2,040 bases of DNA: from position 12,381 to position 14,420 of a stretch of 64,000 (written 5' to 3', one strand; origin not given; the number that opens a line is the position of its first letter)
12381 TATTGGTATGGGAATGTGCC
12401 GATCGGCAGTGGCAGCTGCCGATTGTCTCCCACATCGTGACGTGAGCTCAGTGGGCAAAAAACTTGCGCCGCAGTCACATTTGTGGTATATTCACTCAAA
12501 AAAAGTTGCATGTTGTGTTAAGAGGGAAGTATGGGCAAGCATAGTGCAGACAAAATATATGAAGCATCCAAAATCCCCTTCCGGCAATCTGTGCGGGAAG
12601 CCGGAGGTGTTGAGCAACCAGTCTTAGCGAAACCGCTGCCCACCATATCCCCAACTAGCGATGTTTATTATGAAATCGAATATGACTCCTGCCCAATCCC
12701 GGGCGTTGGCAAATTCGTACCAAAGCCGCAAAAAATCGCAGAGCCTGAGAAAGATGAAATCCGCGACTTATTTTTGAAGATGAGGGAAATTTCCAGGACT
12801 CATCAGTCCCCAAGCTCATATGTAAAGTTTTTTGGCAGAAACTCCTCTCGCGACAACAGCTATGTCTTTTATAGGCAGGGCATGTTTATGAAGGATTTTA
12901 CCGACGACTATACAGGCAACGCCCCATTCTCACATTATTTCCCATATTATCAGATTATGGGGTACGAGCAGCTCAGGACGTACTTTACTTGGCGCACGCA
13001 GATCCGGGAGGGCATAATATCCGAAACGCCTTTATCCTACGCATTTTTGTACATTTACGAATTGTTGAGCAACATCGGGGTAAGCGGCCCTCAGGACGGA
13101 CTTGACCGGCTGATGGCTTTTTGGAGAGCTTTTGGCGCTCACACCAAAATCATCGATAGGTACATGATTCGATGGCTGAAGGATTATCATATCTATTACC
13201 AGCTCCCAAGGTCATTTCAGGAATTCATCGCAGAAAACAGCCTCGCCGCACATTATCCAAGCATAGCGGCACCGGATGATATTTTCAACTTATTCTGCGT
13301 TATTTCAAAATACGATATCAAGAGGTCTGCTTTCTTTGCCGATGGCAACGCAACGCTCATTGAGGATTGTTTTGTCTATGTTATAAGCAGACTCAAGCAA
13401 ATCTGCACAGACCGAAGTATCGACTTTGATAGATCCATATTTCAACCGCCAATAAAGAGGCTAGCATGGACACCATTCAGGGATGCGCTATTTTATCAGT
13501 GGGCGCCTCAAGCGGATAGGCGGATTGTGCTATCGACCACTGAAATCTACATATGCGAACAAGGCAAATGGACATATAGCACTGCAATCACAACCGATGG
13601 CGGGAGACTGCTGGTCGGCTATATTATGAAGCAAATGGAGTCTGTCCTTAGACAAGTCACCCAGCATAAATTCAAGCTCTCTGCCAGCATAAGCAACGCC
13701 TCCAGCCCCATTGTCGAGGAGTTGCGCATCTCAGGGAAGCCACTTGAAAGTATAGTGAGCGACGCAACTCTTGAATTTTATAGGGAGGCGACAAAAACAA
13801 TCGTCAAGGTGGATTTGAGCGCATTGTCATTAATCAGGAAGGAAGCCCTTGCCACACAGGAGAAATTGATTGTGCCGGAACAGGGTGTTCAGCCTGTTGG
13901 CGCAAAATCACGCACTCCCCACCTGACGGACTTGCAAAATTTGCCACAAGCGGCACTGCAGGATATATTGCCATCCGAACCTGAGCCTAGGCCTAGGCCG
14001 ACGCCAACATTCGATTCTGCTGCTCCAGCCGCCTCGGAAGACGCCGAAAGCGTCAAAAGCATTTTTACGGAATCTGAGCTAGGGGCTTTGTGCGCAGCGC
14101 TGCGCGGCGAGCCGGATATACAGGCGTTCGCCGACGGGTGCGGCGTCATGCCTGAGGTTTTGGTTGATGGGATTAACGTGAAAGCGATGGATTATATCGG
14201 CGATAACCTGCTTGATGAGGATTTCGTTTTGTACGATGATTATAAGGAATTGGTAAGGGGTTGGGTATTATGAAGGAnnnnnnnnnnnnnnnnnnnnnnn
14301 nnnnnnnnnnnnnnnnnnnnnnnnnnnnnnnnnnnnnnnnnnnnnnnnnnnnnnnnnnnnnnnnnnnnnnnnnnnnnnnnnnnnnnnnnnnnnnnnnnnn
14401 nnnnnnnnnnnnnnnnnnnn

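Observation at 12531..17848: Three-gene TerB-N/TerB-C + DUF2791-like ATPase + DEAD/DEAH helicase operon (Shango-type anti-phage candidate)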

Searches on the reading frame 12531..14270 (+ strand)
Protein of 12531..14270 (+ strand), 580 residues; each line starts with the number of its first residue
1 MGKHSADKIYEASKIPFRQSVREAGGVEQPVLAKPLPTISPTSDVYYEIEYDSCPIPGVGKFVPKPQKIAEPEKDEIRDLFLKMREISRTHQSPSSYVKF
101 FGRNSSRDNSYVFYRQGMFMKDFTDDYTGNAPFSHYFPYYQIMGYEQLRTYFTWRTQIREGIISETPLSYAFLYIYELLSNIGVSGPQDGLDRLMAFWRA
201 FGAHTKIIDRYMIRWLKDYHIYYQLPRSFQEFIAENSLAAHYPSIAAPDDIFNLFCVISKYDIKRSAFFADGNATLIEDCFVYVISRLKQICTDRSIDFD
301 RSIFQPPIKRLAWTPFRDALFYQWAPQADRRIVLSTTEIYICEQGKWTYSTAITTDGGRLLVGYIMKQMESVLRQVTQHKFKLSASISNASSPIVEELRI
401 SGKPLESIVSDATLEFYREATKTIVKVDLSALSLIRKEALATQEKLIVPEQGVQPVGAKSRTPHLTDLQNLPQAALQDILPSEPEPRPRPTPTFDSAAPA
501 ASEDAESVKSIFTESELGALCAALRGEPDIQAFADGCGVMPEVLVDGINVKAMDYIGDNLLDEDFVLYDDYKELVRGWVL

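Call 3: search_protein_families(library=pfam, proteins=[window:12531-14270:+], max_evalue=0.01)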
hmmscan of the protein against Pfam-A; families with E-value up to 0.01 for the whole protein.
window:12531-14270:+ (580 aa): 2 families
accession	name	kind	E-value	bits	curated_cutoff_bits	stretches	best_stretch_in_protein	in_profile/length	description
PF13208.11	TerB_N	-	1.1e-31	110.7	25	1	103-236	24-148/207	TerB N-terminal domain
PF15615.11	TerB_C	-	1.5e-08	35.4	26.3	1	418-573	10-145/148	TerB-C domain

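Call 4: search_protein_families(library=padloc, proteins=[window:12531-14270:+], max_evalue=0.01)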
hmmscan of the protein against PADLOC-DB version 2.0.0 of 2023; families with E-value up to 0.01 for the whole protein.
window:12531-14270:+ (580 aa): 1 family
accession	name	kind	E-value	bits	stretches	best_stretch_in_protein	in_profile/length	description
PDLC03958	SngA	-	5e-64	215.8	1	83-578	73-526/528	-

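Call 5: search_protein_families(library=ncbifam, proteins=[window:12531-14270:+], max_evalue=0.01)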
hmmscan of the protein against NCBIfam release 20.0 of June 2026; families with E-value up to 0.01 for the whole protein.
window:12531-14270:+ (580 aa): 0 families

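Call 24: find_homologous_proteins(query=window:12531-14270:+, max_evalue=0.00001)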
Query window:12531-14270:+ (580 aa): 920 proteins with E <= 0.00001 among 8000 candidates; the best 120 are listed.
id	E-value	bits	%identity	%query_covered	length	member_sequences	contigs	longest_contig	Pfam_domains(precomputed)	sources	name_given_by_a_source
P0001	0.0e+0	1332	100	100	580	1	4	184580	PF13208.12,PF15615.12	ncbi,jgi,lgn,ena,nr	ncbi:MAG: TerB N-terminal domain-containing protein [Oscillospiraceae bacterium]|nr:TerB N-terminal 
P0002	5.4e-220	750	59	99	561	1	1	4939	PF13208.12,PF15615.12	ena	-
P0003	1.3e-216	739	60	99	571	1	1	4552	PF13208.12,PF15615.12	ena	-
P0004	8.0e-216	736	58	99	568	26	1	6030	PF13208.12,PF15615.12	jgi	-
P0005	1.2e-215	736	58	99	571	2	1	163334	PF13208.12,PF15615.12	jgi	-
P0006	4.1e-214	731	57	100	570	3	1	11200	PF13208.12,PF15615.12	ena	-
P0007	5.3e-214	730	57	99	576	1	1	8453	PF13208.12,PF15615.12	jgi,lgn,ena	-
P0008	1.1e-213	729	58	99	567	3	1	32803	PF13208.12,PF15615.12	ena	-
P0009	2.4e-209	715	56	99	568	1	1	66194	PF13208.12,PF15615.12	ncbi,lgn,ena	-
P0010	1.4e-208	712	56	99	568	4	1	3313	PF13208.12,PF15615.12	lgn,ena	-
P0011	3.4e-208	711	57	99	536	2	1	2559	PF13208.12,PF15615.12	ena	-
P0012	4.9e-208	711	56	99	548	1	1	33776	PF13208.12,PF15615.12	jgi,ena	-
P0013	2.2e-207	709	56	99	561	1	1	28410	PF13208.12,PF15615.12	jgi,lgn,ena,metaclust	metaclust:\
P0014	7.4e-206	703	55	98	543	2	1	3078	PF13208.12,PF15615.12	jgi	-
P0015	2.1e-205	702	55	100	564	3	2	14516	PF13208.12,PF15615.12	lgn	-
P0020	3.8e-204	698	57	99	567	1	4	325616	PF13208.12,PF15615.12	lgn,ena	-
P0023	1.2e-202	693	53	99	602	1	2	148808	PF13208.12,PF15615.12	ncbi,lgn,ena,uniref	ncbi:hypothetical protein HNQ56_004369 [Anaerotaenia torta]|uniref:TerB N-terminal domain-containing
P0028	6.7e-202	690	51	99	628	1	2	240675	PF13208.12,PF15615.12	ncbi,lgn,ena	-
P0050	1.7e-198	679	54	99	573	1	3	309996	PF13208.12,PF15615.12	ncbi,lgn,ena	-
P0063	3.6e-196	671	52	99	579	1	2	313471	PF13208.12,PF15615.12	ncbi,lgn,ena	-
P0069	1.6e-195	669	54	99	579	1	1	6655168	PF13208.12,PF15615.12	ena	-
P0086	2.1e-193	662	54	99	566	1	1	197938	PF13208.12,PF15615.12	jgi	jgi:gluconate kinase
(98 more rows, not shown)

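Call 27: find_encoding_contigs(protein=P0005, flank=8000, max_places=2)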
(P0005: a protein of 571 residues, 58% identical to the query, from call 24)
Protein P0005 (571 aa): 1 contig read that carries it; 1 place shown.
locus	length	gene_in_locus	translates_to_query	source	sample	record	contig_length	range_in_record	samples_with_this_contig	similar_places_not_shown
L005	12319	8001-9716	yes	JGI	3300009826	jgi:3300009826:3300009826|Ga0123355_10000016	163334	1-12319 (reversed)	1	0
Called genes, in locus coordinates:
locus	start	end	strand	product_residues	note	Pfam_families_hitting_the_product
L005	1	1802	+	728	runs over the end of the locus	PF00141:peroxidase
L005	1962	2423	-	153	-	PF13302:Acetyltransf_3 (weak), PF13673:Acetyltransf_10, PF00583:Acetyltransf_1, PF13508:Acetyltransf_7, PF08445:FR47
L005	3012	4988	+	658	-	PF00270:DEAD (faint), PF04851:ResIII, PF17757:UvrB_inter, PF27431:UvrB_3rd, PF00271:Helicase_C, PF12344:UvrB, PF02151:UVR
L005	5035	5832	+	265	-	-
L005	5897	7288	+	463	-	PF01595:CNNM, PF00571:CBS (weak), PF03471:CorC_HlyC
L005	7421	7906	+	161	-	PF00857:Isochorismatase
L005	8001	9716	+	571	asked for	PF13208:TerB_N, PF15615:TerB_C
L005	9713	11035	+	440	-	PF10923:BrxC_BrxD, PF13191:AAA_16 (weak)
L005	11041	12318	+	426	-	?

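Call 28: find_encoding_contigs(protein=P0023, flank=8000, max_places=2)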
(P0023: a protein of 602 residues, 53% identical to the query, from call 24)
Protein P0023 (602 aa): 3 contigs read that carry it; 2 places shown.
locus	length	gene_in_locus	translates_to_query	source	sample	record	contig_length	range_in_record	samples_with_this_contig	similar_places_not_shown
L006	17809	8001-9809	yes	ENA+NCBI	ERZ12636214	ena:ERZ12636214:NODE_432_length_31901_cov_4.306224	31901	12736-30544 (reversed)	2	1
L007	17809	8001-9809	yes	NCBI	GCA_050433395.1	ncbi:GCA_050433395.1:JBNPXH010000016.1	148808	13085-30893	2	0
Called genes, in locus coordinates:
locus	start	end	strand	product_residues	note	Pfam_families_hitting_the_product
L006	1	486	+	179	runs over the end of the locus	-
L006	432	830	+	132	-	PF03050:DDE_Tnp_IS66, PF13817:DDE_Tnp_IS66_C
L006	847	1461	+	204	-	PF04932:Wzy_C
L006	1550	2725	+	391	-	PF00534:Glycos_transf_1, PF13692:Glyco_trans_1_4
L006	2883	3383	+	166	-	PF08942:DUF1919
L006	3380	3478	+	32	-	-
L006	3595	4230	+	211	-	PF00149:Metallophos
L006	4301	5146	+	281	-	-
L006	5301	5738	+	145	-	PF00583:Acetyltransf_1, PF13673:Acetyltransf_10, PF13508:Acetyltransf_7, PF14542:Acetyltransf_CG (weak)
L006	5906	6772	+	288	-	PF00583:Acetyltransf_1, PF13527:Acetyltransf_9 (faint), PF13673:Acetyltransf_10, PF08445:FR47 (faint), PF13508:Acetyltransf_7 (weak), PF00583:Acetyltransf_1 (weak)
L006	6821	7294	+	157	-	PF00583:Acetyltransf_1, PF13673:Acetyltransf_10 (weak), PF13508:Acetyltransf_7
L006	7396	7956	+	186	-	PF13560:HTH_31 (weak), PF00717:Peptidase_S24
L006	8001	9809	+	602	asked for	PF13208:TerB_N, PF15615:TerB_C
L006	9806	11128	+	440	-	PF10923:BrxC_BrxD, PF13191:AAA_16 (weak)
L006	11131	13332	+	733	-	PF04851:ResIII (weak), PF00270:DEAD, PF00271:Helicase_C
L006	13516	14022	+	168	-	PF00293:NUDIX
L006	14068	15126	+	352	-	PF02129:Peptidase_S15 (weak), PF00561:Abhydrolase_1, PF12146:Hydrolase_4, PF12697:Abhydrolase_6 (weak), PF00326:Peptidase_S9 (weak)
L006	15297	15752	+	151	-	PF00583:Acetyltransf_1, PF13673:Acetyltransf_10, PF13508:Acetyltransf_7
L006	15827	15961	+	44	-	-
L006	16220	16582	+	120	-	-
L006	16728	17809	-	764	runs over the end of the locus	-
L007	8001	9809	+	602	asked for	PF13208:TerB_N, PF15615:TerB_C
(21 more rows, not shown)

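Call 29: find_encoding_contigs(protein=P0020, flank=8000, max_places=2)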
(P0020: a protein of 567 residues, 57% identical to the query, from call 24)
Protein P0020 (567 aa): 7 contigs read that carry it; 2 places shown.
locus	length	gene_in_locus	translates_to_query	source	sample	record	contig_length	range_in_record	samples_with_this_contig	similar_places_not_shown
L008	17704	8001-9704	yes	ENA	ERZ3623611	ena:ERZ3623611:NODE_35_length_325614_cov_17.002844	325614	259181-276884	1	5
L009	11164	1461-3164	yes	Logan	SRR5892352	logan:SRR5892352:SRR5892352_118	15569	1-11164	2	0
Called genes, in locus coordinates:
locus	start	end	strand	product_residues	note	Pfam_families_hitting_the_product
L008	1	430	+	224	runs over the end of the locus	PF02525:Flavodoxin_2, PF03358:FMN_red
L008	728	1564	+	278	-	PF05401:NodS, PF13489:Methyltransf_23 (weak), PF00398:RrnaAD (weak), PF01209:Ubie_methyltran, PF13847:Methyltransf_31, PF08241:Methyltransf_11, PF08242:Methyltransf_12, PF13649:Methyltransf_25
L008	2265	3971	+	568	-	-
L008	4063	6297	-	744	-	PF02463:SMC_N (faint), PF03193:RsgA_GTPase (faint), PF13191:AAA_16 (faint), PF13555:AAA_29 (faint), PF13304:AAA_21 (faint), PF00684:DnaJ_CXXCXGXG (faint), PF00005:ABC_tran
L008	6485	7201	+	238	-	PF00376:MerR, PF13411:MerR_1, PF08876:DUF1836 (faint), PF13411:MerR_1, PF00376:MerR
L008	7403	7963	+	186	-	PF13560:HTH_31 (weak), PF00717:Peptidase_S24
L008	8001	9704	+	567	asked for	PF13208:TerB_N, PF15615:TerB_C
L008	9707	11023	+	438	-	PF10923:BrxC_BrxD, PF13191:AAA_16 (weak)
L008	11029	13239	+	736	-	PF04851:ResIII (weak), PF00270:DEAD, PF00271:Helicase_C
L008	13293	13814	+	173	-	PF13302:Acetyltransf_3, PF00583:Acetyltransf_1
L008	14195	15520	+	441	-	PF00152:tRNA-synt_2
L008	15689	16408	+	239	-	PF01553:Acyltransferase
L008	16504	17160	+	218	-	PF06197:DUF998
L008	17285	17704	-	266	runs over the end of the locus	PF00702:Hydrolase (faint), PF08282:Hydrolase_3, PF13419:HAD_2 (faint), PF05116:S6PP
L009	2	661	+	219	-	?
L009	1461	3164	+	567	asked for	PF13208:TerB_N, PF15615:TerB_C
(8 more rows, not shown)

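Call 33: search_solved_structures(query=window:12531-14270:+, max_evalue=1)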
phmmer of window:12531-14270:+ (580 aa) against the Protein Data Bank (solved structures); distinct sequences matched with E-value up to 1: 3.
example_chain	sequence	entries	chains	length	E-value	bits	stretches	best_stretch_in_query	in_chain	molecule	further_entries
8v2x_A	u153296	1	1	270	0.19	13.7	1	498-551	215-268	Triosephosphate isomerase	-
6up8_A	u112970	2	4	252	0.51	12.3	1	504-551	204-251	Triosephosphate isomerase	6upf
8v09_A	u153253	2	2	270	0.71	11.8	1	500-551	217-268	Triosephosphate isomerase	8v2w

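Call 47: search_protein_families(library=pfam, proteins=[window:12531-14270:+], max_evalue=5)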
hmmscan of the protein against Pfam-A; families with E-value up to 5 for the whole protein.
window:12531-14270:+ (580 aa): 2 families
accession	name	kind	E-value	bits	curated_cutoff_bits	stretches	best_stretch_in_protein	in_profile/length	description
PF13208.11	TerB_N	-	1.1e-31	110.7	25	1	103-236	24-148/207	TerB N-terminal domain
PF15615.11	TerB_C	-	1.5e-08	35.4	26.3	1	418-573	10-145/148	TerB-C domain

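Call 48: search_dna_similar(query=window:12531-14270:+, collection=plasmids, mode=protein, max_rows=15)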
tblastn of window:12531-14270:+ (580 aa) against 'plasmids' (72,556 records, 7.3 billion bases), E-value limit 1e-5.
Records with a match: 3; places in all: 3; records where one place covers at least 80% of the query: 0.
Best place of each record, by identity: <60% 3.
By first word of the organism name: Paenibacillus 2; Clostridium 1.
By predicted mobility (MOB-suite, as given by PLSDB): non-mobilizable 3.
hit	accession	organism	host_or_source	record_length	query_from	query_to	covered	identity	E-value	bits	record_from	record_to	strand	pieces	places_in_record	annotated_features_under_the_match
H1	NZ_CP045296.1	Paenibacillus cellulositrophicus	cell culture,Thai soil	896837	93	308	37%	23.9%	2e-12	78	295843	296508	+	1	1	TerB N-terminal domain-containing protein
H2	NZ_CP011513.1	Paenibacillus peoriae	cell culture,soil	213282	124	305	31%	25.3%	1e-12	79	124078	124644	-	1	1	TerB N-terminal domain-containing protein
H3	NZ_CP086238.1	Clostridium estertheticum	single colony,bovine feces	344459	102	197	17%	41.7%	5e-13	80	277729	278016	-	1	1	TerB N-terminal domain-containing protein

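Call 49: search_dna_similar(query=window:12531-14270:+, collection=phages, mode=protein, max_rows=10)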
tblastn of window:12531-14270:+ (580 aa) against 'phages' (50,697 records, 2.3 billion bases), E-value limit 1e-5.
No match.

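Call 52: predict_structure(alignment_id=A2)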
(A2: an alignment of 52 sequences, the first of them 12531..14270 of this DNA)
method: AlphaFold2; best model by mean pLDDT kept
length: 580 residues; sequences in the alignment: 52
mean_pLDDT: 71.7   pTM: 0.46
mean pLDDT of the five models: 71.7, 67.0, 62.7, 62.2, 58.7
residues with pLDDT >= 90: 82; 70-90: 288; 50-70: 97; < 50: 113
segments of 3 or more residues with pLDDT < 50: 1-43, 95-105, 247-249, 451-505
pLDDT, mean of each block of 10 residues (from residue 1): 40 39 32 37 58 60 62 78 86 51 56 89 91 80 90 93 86 91 91 91 81 85 84 82 55 75 83 87 90 83 65 68 69 67 77 71 90 84 66 80 87 90 72 84 69 40 34 35 38 32 51 86 81 87 89 79 83 82
secondary structure, 60 per line:
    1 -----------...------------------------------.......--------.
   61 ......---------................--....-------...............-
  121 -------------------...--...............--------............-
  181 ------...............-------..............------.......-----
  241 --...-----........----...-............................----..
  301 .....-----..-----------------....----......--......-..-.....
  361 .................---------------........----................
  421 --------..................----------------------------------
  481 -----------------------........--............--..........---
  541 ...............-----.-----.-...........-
elements in order: E45-51 E60-66 H76-91 H94-97 H105-119 H145-159 H168-179 H187-201 H209-222 H229-235 H251-258 H267-294 H299-303 E330-333 E338-343 E346-351 H356-377 H393-400 H405-420 H429-446 H504-511 H514-525 H528-537 H541-555 H569-579

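Call 55: fold_search(model_id=the predicted structure, library=pdb)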
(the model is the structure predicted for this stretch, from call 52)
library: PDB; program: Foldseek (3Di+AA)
matches with E <= 10: 107; with E <= 0.001: 0
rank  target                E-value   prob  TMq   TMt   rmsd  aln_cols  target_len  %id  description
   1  5mc7_A                7.9e-01  0.15  0.07  0.24  15.9        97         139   13  Crystal structure of Truncated Human Coatomer Protein Complex, subunit Z1 (CopZ1) (released 2016-12-28)
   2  9qpq_P                8.3e-01  0.15  0.07  0.22  15.4        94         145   14  The structure of the COPI leaf bound to GOLPH3 (released 2025-10-22)
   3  9irz_A                1.5e+00  0.77  0.10  0.49   3.5        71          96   18  Crystal structure of YhaJ DNA-binding domain (released 2025-01-29)
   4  6owo_S                2.3e+00  0.10  0.07  0.24  14.8        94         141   11  CRYO-EM STRUCTURE OF PHOSPHORYLATED AP-2 CORE BOUND TO NECAP (released 2019-09-11)
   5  9v80_A                2.4e+00  0.04  0.07  0.08  15.9       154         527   14  Cryo-EM structure of KICSTOR CCC complex (state 4) (released 2025-11-12)
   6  8z8j_A                2.5e+00  0.05  0.05  0.04  20.1       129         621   12  Cryo-EM structure of Thogoto virus polymerase in transcription pre-initiation conformation 2 (released 2024-05-29)
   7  6uri_S                2.8e+00  0.09  0.07  0.24  14.7        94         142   10  HIV-1 Nef in complex with the CD4 cytoplasmic domain and the AP2 clathrin adaptor complex (released 2020-07-29)
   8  9v9n_A                2.8e+00  0.05  0.06  0.05  18.4       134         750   13  Cryo-EM structure of KICSTOR CCC complex (state 5) (released 2025-11-12)
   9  1b9n_A                2.9e+00  0.69  0.10  0.21   3.3        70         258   16  REGULATOR FROM ESCHERICHIA COLI (released 2000-03-15)
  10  9ff0_C                3.1e+00  0.03  0.07  0.09  18.2       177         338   10  Cryo-EM structure of the beta3 homomeric GABA(A) receptor in complex with HSM in the short-lived asymmetric open state (released 2025-06-11)
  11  5z4z_A                3.2e+00  0.63  0.10  0.54   2.9        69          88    9  Crystal structure of PaCysB NTD domain with space group C2 (released 2019-01-23)
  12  5a1u_F                3.2e+00  0.08  0.06  0.22  15.3        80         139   15  The structure of the COPI coat triad (released 2015-07-08)
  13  9upg_A                3.4e+00  0.02  0.08  0.09  24.1       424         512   11  Cryo-EM structure of human olfactory CNGA2/A4/B1 in CaM-bound closed state (released 2025-09-24)
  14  2nut_C                3.6e+00  0.04  0.06  0.19  17.6       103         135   14  Crystal Structure of the human Sec23a/24a heterodimer, complexed with the SNARE protein Sec22b (released 2007-05-22)
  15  9v86_A                3.7e+00  0.04  0.05  0.04  16.7       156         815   12  Cryo-EM structure of KICSTOR CCC complex (state 3) (released 2025-11-12)
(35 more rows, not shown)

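Call 63: search_protein_families(library=padloc, proteins=[L006:7396-7953:+], max_evalue=0.001)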
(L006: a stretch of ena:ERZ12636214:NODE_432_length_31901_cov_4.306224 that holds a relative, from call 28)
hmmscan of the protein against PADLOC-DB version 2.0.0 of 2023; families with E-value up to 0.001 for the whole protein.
L006:7396-7953:+ (186 aa): 1 family
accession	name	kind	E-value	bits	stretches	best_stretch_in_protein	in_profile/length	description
PDLC03951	RmrA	-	3e-05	21.2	1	5-62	11-63/400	-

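Call 78: search_protein_families(library=padloc, proteins=[L006:8001-9806:+], max_evalue=0.00001)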
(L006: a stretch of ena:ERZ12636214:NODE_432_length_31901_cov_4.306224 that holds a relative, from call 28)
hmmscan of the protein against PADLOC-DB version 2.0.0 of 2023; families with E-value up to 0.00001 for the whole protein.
L006:8001-9806:+ (602 aa): 1 family
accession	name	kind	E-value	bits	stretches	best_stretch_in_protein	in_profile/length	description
PDLC03958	SngA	-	1.1e-69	234.5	1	12-601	39-527/528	-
